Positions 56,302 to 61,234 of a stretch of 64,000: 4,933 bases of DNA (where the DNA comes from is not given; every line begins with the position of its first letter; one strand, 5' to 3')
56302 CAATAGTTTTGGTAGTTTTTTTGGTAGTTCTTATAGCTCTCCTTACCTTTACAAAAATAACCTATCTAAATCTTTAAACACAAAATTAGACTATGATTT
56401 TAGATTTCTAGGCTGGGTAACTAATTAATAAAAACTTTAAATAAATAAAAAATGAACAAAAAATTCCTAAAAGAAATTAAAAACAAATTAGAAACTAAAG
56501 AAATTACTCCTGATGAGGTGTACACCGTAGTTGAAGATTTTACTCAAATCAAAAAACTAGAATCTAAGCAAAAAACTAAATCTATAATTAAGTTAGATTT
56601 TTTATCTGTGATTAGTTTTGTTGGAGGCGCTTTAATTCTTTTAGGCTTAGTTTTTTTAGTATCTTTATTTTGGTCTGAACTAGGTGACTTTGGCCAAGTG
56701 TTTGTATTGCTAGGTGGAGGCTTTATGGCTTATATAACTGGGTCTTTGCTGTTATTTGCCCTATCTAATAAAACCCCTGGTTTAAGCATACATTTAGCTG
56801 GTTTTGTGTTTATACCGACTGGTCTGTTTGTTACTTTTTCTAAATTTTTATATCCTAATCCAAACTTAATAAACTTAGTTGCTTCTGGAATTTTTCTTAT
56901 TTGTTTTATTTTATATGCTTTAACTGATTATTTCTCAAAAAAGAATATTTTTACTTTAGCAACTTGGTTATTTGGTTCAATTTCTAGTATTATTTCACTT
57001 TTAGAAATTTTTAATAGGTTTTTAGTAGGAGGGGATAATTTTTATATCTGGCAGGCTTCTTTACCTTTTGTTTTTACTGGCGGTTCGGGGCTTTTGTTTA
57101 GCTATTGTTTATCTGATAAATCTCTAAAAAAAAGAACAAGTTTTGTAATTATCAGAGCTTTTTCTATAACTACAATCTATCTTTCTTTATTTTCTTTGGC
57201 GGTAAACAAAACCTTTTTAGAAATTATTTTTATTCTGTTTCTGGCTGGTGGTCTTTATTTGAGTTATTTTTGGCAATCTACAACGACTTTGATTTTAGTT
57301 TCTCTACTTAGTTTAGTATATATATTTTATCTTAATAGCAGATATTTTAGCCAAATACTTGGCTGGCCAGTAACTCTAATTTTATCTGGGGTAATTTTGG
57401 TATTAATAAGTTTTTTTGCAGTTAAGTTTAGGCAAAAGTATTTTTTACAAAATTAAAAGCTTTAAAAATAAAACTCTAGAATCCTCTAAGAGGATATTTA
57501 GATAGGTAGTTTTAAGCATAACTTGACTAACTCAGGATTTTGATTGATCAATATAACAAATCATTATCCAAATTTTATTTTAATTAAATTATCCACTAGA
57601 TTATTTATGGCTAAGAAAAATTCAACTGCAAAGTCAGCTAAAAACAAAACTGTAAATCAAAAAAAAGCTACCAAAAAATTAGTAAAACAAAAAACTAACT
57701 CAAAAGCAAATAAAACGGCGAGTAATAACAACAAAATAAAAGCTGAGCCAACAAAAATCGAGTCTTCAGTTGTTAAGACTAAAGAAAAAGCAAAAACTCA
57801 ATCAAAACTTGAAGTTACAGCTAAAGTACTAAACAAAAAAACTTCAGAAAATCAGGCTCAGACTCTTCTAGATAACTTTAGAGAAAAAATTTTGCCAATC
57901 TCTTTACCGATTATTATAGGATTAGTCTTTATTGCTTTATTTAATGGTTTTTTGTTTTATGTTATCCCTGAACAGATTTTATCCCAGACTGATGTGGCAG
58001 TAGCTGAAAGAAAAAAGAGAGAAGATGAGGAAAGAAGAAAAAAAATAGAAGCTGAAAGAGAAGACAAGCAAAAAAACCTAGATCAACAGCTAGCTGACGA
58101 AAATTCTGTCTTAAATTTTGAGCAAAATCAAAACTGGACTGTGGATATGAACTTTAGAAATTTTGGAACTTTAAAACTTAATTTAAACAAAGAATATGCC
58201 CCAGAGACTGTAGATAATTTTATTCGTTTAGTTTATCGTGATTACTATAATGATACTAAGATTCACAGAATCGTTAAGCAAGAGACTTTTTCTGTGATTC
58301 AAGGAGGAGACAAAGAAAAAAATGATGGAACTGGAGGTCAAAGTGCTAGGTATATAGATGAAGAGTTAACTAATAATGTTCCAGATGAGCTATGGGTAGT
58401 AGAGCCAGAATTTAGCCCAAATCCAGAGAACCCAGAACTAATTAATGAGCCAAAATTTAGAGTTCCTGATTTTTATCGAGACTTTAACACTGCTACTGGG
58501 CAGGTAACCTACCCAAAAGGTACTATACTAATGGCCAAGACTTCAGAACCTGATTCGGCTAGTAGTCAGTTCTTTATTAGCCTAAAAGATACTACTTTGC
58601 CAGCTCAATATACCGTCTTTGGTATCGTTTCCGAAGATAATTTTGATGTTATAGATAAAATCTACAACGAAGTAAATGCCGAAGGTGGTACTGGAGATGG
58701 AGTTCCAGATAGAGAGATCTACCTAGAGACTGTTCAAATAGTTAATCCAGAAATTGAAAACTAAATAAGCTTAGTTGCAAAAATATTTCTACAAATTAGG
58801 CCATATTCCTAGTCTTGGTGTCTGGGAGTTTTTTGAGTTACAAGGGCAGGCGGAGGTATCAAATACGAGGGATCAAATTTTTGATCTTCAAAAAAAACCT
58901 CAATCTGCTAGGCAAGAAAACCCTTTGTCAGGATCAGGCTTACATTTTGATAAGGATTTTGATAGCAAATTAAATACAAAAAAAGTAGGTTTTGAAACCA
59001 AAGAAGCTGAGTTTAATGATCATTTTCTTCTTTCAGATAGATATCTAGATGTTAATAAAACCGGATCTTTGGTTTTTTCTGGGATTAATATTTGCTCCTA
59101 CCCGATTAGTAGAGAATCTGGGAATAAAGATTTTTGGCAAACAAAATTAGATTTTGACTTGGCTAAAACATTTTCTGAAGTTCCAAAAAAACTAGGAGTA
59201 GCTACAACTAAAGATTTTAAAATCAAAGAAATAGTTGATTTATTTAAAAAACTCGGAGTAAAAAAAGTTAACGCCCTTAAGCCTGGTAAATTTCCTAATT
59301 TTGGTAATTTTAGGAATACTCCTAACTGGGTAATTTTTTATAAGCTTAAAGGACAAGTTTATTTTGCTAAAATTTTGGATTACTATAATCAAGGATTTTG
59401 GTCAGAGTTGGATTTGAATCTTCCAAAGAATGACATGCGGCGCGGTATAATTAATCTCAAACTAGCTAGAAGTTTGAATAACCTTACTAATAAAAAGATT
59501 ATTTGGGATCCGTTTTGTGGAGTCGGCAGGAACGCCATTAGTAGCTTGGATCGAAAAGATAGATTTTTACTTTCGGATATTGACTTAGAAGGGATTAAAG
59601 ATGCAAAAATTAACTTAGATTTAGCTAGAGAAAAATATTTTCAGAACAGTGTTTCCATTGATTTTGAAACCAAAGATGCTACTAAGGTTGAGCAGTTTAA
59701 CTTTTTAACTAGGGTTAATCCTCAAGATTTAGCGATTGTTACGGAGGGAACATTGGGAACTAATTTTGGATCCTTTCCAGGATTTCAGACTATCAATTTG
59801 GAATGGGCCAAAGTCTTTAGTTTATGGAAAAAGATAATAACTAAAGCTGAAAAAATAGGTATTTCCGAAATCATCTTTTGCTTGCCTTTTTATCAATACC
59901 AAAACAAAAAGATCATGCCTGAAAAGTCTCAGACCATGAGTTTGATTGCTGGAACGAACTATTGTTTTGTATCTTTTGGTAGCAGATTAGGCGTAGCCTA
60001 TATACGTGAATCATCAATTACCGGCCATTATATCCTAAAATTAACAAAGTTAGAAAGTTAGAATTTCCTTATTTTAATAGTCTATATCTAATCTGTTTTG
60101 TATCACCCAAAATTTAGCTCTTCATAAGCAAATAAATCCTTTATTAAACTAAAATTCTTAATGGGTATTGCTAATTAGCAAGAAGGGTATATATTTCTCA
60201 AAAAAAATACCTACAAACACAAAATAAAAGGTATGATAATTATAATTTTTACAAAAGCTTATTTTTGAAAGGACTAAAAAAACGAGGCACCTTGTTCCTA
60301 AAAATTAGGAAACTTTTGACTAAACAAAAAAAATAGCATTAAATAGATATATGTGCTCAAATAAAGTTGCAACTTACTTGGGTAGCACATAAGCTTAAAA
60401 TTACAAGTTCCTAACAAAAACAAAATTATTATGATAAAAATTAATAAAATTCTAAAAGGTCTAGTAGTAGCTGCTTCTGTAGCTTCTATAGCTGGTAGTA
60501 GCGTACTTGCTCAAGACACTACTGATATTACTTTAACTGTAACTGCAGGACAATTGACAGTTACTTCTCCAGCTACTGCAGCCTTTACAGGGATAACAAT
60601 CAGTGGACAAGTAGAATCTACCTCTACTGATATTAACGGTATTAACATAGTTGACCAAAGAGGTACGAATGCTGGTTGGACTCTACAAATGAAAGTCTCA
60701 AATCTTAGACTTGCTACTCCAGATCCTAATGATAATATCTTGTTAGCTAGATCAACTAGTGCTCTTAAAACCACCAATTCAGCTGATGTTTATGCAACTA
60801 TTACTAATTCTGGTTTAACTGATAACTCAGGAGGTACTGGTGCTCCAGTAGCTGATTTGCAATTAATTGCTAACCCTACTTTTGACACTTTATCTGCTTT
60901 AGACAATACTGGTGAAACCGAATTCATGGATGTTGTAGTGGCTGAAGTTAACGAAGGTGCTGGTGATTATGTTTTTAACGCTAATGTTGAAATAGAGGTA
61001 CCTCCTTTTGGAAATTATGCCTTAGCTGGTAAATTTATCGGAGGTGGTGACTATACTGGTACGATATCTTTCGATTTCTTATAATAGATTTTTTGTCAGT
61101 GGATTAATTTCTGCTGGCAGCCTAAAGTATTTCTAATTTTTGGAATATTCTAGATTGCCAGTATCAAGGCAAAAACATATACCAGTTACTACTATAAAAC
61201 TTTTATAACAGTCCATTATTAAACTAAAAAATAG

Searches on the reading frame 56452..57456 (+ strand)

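Call 37: search_protein_families(library=pfam, proteins=[window:56452-57456:+], max_evalue=0.001)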
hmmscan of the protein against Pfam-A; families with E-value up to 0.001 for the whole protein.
window:56452-57456:+ (334 aa): 1 family
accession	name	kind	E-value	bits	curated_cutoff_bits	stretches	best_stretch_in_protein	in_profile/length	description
PF09925.14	DUF2157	-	0.00023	21.3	32.4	1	31-126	15-110/146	Predicted membrane protein (DUF2157)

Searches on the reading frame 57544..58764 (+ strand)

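Call 37: search_protein_families(library=pfam, proteins=[window:57544-58764:+], max_evalue=0.001)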
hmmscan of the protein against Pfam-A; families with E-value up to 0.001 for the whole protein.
window:57544-58764:+ (406 aa): 1 family
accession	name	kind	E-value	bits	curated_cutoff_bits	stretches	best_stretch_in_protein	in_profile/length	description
PF00160.26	Pro_isomerase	-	1.1e-28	100.9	21.7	1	200-390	2-150/159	Cyclophilin type peptidyl-prolyl cis-trans isomerase/CLD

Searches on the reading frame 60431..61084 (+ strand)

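Call 37: search_protein_families(library=pfam, proteins=[window:60431-61084:+], max_evalue=0.001)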
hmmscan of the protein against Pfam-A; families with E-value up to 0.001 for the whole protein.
window:60431-61084:+ (217 aa): 1 family
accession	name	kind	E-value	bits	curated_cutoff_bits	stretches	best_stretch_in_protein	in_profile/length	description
PF13731.11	WxL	-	3.9e-06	27.5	25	1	59-185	78-186/214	WxL domain surface cell wall-binding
